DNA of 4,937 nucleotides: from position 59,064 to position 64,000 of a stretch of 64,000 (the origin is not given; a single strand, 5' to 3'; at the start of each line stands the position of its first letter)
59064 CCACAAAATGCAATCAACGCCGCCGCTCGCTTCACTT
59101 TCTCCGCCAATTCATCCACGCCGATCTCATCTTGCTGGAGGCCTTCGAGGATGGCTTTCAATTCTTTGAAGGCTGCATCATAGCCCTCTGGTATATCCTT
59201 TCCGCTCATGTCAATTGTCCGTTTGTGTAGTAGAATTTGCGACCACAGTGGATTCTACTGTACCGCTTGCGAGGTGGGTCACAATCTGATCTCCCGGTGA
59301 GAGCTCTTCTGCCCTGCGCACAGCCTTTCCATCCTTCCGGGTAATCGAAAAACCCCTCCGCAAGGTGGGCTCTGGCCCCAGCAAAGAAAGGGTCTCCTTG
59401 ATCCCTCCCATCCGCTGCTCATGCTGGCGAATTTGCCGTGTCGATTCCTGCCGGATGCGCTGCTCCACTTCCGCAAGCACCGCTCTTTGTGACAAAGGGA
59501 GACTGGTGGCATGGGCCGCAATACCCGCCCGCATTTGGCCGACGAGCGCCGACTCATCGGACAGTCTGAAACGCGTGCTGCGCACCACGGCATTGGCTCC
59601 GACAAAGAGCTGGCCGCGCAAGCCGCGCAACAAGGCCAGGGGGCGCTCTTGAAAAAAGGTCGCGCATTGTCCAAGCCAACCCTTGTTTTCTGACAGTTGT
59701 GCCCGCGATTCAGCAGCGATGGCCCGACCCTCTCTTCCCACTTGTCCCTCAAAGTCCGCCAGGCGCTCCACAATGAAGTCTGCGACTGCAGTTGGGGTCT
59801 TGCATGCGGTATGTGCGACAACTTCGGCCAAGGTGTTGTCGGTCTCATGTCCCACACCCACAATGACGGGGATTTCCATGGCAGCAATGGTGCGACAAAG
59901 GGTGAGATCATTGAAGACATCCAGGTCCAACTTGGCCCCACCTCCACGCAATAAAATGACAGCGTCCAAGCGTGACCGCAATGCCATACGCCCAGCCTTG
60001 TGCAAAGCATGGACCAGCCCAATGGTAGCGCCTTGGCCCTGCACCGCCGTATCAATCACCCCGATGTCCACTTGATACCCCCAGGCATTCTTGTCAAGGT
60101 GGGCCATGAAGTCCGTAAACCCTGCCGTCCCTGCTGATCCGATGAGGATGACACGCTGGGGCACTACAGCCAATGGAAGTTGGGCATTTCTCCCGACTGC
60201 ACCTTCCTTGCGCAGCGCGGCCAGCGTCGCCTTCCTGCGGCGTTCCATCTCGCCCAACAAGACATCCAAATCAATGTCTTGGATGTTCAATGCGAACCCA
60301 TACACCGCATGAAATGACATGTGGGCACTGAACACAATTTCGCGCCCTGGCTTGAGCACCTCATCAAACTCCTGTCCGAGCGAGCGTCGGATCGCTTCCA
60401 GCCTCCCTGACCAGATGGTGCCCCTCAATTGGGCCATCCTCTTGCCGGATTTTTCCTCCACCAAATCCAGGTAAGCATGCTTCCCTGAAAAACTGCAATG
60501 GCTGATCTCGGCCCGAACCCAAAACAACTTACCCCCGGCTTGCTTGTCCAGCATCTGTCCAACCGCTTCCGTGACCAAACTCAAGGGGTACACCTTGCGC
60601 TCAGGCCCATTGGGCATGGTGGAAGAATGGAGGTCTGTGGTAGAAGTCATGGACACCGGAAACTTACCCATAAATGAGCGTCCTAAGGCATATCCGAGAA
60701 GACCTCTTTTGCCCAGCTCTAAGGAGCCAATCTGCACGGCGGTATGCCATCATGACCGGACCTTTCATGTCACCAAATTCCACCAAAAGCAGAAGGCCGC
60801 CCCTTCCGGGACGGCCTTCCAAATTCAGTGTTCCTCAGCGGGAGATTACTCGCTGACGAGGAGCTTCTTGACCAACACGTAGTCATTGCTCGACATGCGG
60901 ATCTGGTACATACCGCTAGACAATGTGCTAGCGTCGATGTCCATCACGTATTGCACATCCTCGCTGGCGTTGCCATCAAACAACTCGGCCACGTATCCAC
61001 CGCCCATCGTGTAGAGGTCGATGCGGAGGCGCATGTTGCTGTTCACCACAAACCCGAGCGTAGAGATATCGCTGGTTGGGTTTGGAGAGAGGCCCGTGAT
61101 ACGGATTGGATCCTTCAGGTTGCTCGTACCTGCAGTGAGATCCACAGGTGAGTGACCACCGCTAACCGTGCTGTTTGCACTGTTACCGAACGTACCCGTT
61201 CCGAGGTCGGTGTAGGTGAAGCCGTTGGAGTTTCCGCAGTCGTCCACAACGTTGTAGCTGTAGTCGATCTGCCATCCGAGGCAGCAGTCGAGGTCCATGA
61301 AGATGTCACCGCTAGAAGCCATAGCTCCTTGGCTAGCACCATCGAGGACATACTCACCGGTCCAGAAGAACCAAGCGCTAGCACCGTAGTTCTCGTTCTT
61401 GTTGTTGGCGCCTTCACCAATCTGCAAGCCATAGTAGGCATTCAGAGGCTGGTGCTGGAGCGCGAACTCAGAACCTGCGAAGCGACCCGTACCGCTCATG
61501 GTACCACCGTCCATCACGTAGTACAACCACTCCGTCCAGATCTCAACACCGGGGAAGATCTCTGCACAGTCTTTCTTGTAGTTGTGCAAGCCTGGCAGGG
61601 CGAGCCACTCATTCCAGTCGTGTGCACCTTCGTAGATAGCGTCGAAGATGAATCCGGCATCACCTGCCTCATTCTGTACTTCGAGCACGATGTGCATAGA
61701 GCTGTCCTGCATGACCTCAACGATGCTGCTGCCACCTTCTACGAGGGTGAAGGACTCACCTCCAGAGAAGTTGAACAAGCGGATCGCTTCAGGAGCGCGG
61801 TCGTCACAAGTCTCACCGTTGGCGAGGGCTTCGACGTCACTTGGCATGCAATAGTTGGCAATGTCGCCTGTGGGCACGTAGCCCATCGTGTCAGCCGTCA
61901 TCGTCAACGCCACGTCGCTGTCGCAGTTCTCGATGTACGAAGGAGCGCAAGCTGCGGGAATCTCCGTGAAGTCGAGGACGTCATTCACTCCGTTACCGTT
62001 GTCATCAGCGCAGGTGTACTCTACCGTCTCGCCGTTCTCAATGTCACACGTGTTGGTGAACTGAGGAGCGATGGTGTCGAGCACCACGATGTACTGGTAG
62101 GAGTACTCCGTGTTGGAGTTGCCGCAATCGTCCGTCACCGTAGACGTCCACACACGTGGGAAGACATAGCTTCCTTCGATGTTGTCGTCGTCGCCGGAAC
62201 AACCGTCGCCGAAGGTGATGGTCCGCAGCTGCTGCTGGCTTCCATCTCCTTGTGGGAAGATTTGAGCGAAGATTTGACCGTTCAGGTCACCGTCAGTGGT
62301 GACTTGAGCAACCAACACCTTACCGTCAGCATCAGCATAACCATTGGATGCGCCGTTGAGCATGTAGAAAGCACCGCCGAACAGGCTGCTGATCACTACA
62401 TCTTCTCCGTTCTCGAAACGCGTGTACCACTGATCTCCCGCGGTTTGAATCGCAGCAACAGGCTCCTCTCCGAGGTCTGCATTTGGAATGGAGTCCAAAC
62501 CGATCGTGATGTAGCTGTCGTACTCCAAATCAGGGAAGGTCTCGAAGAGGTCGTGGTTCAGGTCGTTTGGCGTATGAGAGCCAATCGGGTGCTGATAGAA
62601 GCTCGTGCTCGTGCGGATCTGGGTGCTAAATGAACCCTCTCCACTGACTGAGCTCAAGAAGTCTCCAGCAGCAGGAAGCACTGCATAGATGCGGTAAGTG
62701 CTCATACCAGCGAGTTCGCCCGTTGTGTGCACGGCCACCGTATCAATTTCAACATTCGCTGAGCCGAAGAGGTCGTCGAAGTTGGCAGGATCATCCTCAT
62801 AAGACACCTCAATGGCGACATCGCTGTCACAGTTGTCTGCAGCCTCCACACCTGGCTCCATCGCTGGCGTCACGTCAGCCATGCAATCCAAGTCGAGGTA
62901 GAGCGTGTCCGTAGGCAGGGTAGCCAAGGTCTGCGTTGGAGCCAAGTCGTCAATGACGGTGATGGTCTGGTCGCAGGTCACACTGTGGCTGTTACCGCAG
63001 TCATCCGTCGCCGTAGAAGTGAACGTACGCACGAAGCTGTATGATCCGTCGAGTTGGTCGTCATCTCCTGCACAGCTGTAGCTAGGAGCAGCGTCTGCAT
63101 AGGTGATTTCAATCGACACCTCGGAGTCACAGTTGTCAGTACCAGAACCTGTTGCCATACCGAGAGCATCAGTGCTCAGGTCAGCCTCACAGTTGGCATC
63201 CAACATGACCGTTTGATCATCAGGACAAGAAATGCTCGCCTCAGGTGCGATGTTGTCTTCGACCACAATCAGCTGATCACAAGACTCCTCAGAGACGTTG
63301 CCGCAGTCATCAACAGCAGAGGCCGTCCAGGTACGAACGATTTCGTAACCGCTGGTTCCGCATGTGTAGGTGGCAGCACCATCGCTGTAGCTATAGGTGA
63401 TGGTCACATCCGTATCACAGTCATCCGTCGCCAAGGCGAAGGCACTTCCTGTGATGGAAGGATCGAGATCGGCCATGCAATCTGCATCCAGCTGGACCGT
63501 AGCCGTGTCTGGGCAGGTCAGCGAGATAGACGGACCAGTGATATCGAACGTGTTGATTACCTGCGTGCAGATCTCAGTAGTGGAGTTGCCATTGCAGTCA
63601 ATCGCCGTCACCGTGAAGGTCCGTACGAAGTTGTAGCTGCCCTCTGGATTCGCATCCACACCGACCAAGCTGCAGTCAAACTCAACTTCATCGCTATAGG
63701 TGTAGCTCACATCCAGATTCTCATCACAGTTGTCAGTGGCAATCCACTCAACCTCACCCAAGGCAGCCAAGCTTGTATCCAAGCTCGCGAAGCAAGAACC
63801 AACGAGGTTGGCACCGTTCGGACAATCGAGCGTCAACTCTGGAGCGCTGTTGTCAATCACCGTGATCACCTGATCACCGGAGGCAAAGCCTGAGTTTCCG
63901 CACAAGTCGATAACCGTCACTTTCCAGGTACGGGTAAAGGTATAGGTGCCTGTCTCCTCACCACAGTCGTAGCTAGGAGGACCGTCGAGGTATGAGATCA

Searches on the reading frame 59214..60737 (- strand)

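Call 22: search_protein_families(library=pfam, proteins=[window:59214-60737:-], max_evalue=0.001)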
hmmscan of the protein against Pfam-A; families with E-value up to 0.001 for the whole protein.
window:59214-60737:- (508 aa): 2 families
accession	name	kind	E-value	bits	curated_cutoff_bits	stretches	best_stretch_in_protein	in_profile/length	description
PF02601.20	Exonuc_VII_L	-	5e-62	210.6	35.9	1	184-496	5-314/315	Exonuclease VII, large subunit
PF13742.12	tRNA_anti_2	-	1.7e-12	47.8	27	1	52-156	3-95/95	OB-fold nucleic acid binding domain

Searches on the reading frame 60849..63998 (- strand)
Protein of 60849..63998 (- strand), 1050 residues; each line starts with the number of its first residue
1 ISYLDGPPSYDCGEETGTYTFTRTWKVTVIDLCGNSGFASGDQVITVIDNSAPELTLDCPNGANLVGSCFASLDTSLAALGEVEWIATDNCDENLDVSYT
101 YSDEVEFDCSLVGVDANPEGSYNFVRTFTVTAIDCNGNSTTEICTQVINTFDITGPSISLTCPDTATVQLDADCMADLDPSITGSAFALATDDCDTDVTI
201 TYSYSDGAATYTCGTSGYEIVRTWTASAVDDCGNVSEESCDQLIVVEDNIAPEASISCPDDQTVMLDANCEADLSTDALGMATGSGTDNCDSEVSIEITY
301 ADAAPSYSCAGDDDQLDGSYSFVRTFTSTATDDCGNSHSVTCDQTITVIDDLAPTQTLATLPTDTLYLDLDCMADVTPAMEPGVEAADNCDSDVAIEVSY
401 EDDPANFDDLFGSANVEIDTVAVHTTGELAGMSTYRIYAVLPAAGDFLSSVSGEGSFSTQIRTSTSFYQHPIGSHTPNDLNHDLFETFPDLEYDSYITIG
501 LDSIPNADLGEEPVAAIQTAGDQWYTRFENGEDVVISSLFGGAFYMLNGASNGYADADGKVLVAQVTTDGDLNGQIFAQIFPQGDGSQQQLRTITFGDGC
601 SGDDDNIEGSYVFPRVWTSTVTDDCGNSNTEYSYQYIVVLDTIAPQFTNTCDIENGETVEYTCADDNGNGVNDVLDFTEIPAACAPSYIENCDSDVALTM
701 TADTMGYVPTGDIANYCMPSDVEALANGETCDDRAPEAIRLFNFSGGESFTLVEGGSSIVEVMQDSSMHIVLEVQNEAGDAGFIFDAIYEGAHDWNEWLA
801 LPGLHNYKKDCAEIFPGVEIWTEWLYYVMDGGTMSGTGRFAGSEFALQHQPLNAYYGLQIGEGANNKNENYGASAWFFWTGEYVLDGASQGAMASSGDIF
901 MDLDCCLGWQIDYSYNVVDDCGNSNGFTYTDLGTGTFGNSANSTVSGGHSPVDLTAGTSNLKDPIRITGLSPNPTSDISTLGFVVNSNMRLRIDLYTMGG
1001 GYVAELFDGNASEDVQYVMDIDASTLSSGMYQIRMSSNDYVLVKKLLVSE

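Call 9: search_protein_families(library=pfam, proteins=[window:60849-63920:-], max_evalue=0.01)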
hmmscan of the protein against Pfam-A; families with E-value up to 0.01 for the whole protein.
window:60849-63920:- (1024 aa): 1 family
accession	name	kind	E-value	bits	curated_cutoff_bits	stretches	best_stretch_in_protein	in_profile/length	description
PF18962.6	Por_Secre_tail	-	8.2e-07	29.7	27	1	946-1022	3-75/75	Secretion system C-terminal sorting domain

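Call 21: search_protein_families(library=ncbifam, proteins=[window:60849-63998:-], max_evalue=0.01)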
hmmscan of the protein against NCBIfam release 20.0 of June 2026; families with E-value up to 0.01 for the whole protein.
window:60849-63998:- (1050 aa): 1 family
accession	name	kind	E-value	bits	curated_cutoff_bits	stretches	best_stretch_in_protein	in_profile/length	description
TIGR04183.1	Por_Secre_tail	domain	8.4e-05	22.5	23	1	971-1048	2-71/72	T9SS type A sorting domain-containing protein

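Call 67: search_protein_families(library=pfam, proteins=[window:60849-63998:-], max_evalue=0.1)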
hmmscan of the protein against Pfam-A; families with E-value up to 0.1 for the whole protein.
window:60849-63998:- (1050 aa): 3 families
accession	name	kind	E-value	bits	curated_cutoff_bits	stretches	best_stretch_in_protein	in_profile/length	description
PF18962.6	Por_Secre_tail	-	8.3e-07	29.7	27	1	972-1048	3-75/75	Secretion system C-terminal sorting domain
PF22648.2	SET7_N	-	0.037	14.3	27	0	557-584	15-42/74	Histone H3 K4-specific methyltransferase SET7 N-terminal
PF25003.1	DUF7781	-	0.069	13.1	25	0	851-917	77-141/173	Domain of unknown function (DUF7781)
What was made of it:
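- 60846..64000 (-): 3' part of a gene for a large surface protein whose 5' end lies beyond the window. Order: Cys-containing ~90-aa repeats, X5, more repeats, ~300 unassigned aa, T9SS type-A CTD. Por_Secre_tail 29.7 bits, above the gathering score of 27 (calls 9, 67).
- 60855..61088 (-): T9SS type-A C-terminal sorting domain of the truncated large protein. Pfam PF18962 at aa 972-1048 of the 1,050-aa fragment, E 8e-7 (call 67).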
